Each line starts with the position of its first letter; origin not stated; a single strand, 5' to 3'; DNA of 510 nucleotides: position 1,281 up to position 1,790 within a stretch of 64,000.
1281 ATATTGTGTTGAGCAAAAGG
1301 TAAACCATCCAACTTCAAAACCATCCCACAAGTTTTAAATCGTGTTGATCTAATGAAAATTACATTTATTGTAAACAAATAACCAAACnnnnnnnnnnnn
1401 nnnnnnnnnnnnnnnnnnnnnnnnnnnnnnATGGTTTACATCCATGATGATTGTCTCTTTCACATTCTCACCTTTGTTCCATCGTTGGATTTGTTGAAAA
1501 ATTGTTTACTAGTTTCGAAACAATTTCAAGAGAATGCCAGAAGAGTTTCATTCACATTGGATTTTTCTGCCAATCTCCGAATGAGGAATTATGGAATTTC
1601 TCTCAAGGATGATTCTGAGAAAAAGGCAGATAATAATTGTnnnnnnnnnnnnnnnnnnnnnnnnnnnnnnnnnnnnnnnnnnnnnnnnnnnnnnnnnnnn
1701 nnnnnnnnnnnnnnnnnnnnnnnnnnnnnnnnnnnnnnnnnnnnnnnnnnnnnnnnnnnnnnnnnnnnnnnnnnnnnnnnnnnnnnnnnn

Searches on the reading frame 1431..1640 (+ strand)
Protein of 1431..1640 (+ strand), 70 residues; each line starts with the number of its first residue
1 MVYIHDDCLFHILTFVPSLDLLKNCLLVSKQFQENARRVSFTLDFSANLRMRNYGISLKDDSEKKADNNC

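Call 86: search_protein_families(library=pfam, proteins=[window:1431-1640:+], max_evalue=10)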
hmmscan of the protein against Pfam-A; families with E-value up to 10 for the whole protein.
window:1431-1640:+ (70 aa): 2 families
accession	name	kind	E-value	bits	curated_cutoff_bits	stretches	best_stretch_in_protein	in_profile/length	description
PF00646.38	F-box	-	0.0018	18.6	20.5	1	6-41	6-40/43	F-box domain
PF12937.12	F-box-like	-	0.0058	16.8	24.3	1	6-37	6-36/47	F-box-like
